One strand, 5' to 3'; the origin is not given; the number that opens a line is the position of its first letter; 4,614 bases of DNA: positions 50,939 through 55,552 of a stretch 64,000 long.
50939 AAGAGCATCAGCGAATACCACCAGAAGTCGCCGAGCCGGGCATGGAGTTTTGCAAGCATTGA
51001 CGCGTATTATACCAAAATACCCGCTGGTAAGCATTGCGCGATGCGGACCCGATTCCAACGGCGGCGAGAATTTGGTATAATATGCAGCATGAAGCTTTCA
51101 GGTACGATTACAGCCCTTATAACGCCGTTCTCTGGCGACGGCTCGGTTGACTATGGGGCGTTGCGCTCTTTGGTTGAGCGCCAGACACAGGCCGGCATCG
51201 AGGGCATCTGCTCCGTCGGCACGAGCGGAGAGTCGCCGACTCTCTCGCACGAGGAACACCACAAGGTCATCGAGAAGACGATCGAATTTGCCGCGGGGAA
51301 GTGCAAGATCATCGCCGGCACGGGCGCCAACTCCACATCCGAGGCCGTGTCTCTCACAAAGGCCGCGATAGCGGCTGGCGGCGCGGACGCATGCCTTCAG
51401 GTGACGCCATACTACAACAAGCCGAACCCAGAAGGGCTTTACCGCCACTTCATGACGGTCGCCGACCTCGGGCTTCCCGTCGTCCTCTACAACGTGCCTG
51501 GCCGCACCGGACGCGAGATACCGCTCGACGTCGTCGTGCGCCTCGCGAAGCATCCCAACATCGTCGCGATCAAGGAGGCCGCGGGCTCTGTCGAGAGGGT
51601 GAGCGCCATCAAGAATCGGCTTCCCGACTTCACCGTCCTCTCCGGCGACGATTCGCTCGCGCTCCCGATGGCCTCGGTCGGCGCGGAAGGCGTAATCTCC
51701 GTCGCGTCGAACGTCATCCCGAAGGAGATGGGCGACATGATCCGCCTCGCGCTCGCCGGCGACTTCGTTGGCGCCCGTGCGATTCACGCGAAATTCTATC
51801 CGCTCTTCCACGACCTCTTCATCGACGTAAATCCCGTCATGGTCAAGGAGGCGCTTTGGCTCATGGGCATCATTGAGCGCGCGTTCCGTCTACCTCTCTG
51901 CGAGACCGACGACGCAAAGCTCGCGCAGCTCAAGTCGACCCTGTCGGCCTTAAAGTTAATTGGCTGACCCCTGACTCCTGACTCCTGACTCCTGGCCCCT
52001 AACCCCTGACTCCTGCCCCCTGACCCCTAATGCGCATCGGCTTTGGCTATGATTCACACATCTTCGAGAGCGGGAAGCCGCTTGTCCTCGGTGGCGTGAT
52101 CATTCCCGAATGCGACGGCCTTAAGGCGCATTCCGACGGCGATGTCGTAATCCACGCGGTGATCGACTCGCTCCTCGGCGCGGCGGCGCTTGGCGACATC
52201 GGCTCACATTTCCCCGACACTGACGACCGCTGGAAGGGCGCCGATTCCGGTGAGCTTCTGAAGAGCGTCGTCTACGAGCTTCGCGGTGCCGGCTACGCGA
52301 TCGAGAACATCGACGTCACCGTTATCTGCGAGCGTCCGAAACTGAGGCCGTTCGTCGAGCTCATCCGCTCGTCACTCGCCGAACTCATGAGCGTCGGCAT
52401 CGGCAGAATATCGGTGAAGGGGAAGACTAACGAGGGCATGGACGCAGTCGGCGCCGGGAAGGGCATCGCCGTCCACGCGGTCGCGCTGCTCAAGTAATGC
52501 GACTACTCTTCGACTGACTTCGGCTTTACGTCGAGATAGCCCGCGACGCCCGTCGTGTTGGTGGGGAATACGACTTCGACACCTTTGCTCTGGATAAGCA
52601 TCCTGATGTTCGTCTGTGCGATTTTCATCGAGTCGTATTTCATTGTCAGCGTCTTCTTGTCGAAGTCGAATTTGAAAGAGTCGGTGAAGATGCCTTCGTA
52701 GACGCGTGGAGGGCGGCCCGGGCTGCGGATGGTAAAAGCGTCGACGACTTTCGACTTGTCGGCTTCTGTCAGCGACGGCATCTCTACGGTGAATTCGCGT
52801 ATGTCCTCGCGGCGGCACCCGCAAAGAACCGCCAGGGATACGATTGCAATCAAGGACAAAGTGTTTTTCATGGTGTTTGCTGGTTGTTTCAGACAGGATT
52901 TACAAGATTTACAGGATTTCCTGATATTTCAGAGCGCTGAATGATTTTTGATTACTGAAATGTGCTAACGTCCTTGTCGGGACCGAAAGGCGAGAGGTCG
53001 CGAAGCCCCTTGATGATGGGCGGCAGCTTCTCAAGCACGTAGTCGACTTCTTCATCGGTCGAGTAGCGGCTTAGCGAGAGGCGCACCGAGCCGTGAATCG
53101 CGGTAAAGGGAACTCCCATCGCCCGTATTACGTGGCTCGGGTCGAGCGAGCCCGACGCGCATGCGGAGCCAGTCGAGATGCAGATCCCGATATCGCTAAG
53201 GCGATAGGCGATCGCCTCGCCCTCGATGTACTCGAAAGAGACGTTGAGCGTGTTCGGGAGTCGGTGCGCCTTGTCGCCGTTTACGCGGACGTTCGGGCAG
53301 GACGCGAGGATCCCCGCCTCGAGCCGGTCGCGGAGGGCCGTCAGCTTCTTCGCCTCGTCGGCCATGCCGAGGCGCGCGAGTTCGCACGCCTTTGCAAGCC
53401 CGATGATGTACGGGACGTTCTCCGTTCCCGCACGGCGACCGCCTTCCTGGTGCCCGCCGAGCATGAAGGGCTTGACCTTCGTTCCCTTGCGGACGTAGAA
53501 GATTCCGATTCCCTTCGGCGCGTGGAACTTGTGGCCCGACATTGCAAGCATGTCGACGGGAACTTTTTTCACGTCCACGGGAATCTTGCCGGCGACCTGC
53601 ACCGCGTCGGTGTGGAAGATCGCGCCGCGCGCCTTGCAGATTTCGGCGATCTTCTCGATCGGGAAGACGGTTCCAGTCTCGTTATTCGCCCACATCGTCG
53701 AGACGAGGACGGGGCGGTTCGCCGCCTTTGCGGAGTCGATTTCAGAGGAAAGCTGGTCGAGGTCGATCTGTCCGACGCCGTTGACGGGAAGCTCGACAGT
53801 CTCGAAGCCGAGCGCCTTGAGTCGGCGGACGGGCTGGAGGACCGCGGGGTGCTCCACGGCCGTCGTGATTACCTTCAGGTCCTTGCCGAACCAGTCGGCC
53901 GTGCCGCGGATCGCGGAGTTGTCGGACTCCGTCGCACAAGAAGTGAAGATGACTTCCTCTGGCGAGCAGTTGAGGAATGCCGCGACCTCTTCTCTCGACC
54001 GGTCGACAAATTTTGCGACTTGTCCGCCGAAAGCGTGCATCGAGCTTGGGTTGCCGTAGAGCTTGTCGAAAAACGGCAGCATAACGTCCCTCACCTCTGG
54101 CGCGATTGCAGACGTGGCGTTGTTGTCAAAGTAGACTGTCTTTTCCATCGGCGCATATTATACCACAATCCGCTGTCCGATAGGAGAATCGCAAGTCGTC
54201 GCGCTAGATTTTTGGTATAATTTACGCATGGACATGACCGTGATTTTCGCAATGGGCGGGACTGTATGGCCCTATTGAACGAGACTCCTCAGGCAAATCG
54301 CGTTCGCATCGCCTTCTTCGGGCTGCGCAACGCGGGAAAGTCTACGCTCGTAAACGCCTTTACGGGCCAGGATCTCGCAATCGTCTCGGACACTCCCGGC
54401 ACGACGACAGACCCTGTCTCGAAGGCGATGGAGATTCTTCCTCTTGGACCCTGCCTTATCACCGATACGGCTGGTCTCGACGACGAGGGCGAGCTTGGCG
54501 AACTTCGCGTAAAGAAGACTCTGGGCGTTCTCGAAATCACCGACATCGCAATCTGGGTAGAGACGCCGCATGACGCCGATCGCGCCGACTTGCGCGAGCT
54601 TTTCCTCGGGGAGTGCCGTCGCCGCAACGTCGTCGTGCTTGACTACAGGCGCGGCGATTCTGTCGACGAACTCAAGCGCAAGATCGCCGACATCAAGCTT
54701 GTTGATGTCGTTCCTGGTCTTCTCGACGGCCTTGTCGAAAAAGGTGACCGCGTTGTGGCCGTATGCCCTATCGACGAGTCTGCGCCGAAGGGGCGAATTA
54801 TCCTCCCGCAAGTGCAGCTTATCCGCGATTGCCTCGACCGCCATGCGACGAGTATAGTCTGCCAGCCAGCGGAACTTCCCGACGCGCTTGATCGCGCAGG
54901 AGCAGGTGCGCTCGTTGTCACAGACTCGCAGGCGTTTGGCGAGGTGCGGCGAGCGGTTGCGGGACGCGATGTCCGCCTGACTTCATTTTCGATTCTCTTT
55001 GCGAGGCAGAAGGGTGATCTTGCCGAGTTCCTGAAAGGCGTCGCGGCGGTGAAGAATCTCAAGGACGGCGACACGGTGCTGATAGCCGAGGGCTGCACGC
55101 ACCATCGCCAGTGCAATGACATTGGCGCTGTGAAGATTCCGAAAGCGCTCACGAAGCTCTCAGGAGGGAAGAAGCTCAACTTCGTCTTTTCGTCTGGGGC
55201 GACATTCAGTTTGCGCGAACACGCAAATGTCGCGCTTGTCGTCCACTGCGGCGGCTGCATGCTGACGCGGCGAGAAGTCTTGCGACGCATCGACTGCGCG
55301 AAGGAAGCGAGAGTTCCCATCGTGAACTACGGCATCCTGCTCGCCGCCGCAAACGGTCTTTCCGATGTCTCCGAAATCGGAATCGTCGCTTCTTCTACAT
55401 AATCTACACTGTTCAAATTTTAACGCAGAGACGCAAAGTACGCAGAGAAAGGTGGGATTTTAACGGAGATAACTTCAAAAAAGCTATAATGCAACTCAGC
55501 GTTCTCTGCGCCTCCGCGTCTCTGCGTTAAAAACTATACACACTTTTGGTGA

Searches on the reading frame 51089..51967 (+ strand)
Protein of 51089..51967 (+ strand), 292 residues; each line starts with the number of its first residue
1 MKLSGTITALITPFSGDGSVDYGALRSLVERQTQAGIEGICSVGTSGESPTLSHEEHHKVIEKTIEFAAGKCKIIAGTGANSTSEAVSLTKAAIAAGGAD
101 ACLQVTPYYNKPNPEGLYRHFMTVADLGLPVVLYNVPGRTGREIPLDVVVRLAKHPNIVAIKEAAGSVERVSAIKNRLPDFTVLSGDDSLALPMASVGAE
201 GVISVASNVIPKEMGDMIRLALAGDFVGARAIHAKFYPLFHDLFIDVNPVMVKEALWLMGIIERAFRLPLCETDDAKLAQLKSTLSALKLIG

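Call 10: search_protein_families(library=pfam, proteins=[window:51089-51967:+])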
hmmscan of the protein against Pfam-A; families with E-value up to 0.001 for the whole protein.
window:51089-51967:+ (292 aa): 1 family
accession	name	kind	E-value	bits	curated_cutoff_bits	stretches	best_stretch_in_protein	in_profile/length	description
PF00701.28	DHDPS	-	2.6e-94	315.7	22.1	1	3-287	2-288/289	Dihydrodipicolinate synthetase family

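Call 29: find_encoding_contigs(protein=window:51089-51967:+, flank=10000, max_places=1)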
Protein window:51089-51967:+ (292 aa): 6 contigs read that carry it; 1 place shown.
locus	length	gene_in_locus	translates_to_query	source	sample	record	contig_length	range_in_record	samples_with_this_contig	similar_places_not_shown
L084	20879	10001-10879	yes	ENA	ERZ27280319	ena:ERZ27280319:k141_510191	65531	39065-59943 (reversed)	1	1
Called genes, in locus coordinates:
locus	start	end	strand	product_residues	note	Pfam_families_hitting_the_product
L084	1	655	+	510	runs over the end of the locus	PF01408:GFO_IDH_MocA, PF22725:GFO_IDH_MocA_C3 (faint), PF19051:GFO_IDH_MocA_C2 (weak)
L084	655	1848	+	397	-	PF01408:GFO_IDH_MocA, PF02894:GFO_IDH_MocA_C, PF22725:GFO_IDH_MocA_C3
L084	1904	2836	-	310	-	PF00535:Glycos_transf_2, PF10111:Glyco_tranf_2_2, PF13641:Glyco_tranf_2_3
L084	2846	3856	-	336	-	PF00535:Glycos_transf_2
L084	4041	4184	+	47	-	-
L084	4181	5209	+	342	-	-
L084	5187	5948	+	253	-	PF18922:DUF5672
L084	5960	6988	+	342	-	PF00535:Glycos_transf_2, PF10111:Glyco_tranf_2_2, PF13641:Glyco_tranf_2_3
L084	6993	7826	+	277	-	PF18922:DUF5672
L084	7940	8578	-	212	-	PF13489:Methyltransf_23, PF07021:MetW, PF13649:Methyltransf_25, PF13847:Methyltransf_31, PF08241:Methyltransf_11, PF08242:Methyltransf_12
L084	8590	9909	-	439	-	-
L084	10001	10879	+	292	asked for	PF00701:DHDPS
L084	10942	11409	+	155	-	PF02542:YgbB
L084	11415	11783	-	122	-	-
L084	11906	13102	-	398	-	PF00266:Aminotran_5, PF01212:Beta_elim_lyase (weak)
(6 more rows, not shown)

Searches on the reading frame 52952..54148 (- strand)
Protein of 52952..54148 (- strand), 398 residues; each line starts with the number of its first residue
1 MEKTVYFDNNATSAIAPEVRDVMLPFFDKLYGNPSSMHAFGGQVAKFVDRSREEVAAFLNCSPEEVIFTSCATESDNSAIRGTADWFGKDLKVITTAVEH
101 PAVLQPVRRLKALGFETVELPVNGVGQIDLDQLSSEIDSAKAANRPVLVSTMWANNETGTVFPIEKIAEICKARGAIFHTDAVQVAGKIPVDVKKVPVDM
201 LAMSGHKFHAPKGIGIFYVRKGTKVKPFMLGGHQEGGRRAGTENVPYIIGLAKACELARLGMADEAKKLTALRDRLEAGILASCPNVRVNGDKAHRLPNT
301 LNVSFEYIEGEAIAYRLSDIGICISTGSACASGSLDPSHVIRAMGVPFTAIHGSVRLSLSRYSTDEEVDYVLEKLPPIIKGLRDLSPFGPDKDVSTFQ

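Call 10: search_protein_families(library=pfam, proteins=[window:52952-54148:-])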
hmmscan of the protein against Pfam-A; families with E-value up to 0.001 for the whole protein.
window:52952-54148:- (398 aa): 2 families
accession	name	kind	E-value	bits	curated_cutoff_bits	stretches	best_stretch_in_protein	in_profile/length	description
PF00266.25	Aminotran_5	-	9.6e-87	291.8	21.5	1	5-371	1-371/371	Aminotransferase class-V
PF01212.27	Beta_elim_lyase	-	1.6e-05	24.8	27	1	115-207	96-199/288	Beta-eliminating lyase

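Call 11: find_encoding_contigs(protein=window:52952-54148:-, flank=3000, max_places=6)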
Protein window:52952-54148:- (398 aa): 6 contigs read that carry it; 2 places shown.
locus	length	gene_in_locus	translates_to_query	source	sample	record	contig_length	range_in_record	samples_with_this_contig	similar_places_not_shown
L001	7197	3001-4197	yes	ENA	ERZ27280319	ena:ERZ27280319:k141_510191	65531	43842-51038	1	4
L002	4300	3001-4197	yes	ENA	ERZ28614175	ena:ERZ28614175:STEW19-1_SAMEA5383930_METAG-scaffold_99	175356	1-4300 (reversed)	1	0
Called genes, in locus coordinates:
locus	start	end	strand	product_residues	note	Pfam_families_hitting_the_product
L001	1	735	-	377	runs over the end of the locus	PF00149:Metallophos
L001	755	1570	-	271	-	PF01168:Ala_racemase_N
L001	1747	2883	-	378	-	PF01926:MMR_HSR1, PF18128:HydF_dimer, PF18133:HydF_tetramer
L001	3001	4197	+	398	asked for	PF00266:Aminotran_5, PF01212:Beta_elim_lyase (weak)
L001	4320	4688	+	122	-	-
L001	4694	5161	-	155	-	PF02542:YgbB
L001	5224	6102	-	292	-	PF00701:DHDPS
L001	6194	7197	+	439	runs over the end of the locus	-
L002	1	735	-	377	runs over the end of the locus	PF00149:Metallophos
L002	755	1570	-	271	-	PF01168:Ala_racemase_N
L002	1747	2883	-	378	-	PF01926:MMR_HSR1, PF18128:HydF_dimer, PF18133:HydF_tetramer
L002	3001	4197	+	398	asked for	PF00266:Aminotran_5, PF01212:Beta_elim_lyase (weak)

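Call 12: find_related_loci(query=window:52952-54148:-, collection=genome_contigs, flank=10000)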
Query window:52952-54148:- (398 aa) in genome_contigs; peptide patterns used: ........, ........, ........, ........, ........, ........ (x = any residue, [..] = any of these).
599 stretches matched a pattern (row limit reached: there are more); 503 encode a relative of the query (tblastn E <= 1e-3); the best 80 are kept; 80 distinct loci.
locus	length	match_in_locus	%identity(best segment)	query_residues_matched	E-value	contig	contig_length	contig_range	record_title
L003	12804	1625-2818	96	1-398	0e+0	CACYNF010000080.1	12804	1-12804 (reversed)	uncultured bacterium isolate RUG12088 genome assembly, contig: RUG12088_asm_80, whole genome shotgun sequence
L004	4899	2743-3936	96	1-398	0e+0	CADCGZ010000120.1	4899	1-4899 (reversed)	uncultured bacterium isolate RUG14632 genome assembly, contig: RUG14632_asm_120, whole genome shotgun sequence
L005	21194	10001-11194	95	1-398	0e+0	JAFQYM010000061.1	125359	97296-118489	MAG: Kiritimatiellae bacterium isolate RGIG2266 Goat_Duodenum-3__c741, whole genome shotgun sequence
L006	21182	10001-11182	83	1-398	0e+0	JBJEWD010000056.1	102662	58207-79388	MAG: Kiritimatiellia bacterium isolate LOHA06_bin.047 NODE_81_length_102662_cov_23.074761, whole genome shotgun sequence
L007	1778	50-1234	81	1-398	0e+0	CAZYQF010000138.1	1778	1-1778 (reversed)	MAG TPA_asm: uncultured Lentisphaeraceae bacterium isolate binchicken_co101_326 genome assembly, contig: NODE_86812_leng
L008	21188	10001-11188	81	1-398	0e+0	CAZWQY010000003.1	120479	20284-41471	MAG TPA_asm: uncultured Lentisphaeraceae bacterium isolate binchicken_co370_218 genome assembly, contig: NODE_202_length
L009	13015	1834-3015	80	1-398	0e+0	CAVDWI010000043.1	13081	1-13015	Barnesiella intestinihominis isolate H07648-L1_cleanbin_000041 genome assembly, contig: Spades_H07648-L1_contig_3268, wh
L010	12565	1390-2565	80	3-398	0e+0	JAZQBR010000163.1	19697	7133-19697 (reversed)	MAG: Kiritimatiellia bacterium isolate T1900044640_TS20190106.MAGScoT_cleanbin_000021 SGB_1239_k141_425447, whole genome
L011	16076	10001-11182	79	1-398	0e+0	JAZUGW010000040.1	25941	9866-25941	MAG: Kiritimatiellia bacterium isolate T1900045282_TH20190052.MAGScoT_cleanbin_000029 SGB_5952_k141_1588312, whole genom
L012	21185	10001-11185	79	1-398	0e+0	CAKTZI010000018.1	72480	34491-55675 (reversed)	MAG: uncultured Kiritimatiellaeota bacterium isolate REFINED_METABAT215_TOP10_CONTIGS_1500_ASSEMBLY_K77_MERGED__Hadza_Mo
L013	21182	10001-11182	80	1-397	0e+0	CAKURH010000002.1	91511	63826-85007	MAG: uncultured Kiritimatiellaeota bacterium isolate REFINED_METABAT215_TOP10_CONTIGS_1500_ASSEMBLY_K77_MERGED__Hadza_Ph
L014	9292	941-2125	80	1-398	0e+0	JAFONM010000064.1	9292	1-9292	MAG: Kiritimatiellae bacterium isolate RGIG628 Dairy_cattle_Duodenum.Co__c2671196, whole genome shotgun sequence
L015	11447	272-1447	80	3-398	0e+0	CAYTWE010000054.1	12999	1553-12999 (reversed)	MAG TPA_asm: uncultured Lentisphaeraceae bacterium isolate SRP350583_co2_409 genome assembly, contig: NODE_7105_length_1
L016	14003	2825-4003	80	1-397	0e+0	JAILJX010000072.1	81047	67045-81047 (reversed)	MAG: Kiritimatiellia bacterium isolate RUI187 k141_836148_flag=0_multi=47.9942_len=81047, whole genome shotgun sequence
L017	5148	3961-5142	79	1-398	0e+0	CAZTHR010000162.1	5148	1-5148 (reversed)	MAG TPA_asm: uncultured Lentisphaeraceae bacterium isolate SRP350583_co4_66 genome assembly, contig: NODE_14934_length_5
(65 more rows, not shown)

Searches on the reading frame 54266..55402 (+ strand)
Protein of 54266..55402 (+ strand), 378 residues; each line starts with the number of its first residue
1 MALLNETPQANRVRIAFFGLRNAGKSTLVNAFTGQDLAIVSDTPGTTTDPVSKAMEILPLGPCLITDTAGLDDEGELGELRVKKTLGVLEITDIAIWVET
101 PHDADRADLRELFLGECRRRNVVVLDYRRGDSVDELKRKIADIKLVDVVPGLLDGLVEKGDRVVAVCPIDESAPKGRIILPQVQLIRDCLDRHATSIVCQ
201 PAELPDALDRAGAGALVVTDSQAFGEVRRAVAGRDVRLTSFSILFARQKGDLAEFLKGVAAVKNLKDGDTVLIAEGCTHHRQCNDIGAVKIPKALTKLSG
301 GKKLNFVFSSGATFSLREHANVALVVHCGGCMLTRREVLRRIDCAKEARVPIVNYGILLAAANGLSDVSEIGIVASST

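Call 10: search_protein_families(library=pfam, proteins=[window:54266-55402:+])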
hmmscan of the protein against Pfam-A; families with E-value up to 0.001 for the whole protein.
window:54266-55402:+ (378 aa): 4 families
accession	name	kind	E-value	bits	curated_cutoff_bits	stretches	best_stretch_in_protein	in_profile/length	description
PF18133.7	HydF_tetramer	-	4.1e-40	136.7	22.6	1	254-365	2-111/118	Hydrogen maturase F tetramerization domain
PF18128.7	HydF_dimer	-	1.7e-34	118.3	23.4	1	152-250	1-99/99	Hydrogen maturase F dimerization domain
PF01926.29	MMR_HSR1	-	2e-16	60.6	21.9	1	14-101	1-85/113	50S ribosome-binding GTPase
PF00350.29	Dynamin_N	-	0.00031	21.3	27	1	15-47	1-33/168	Dynamin family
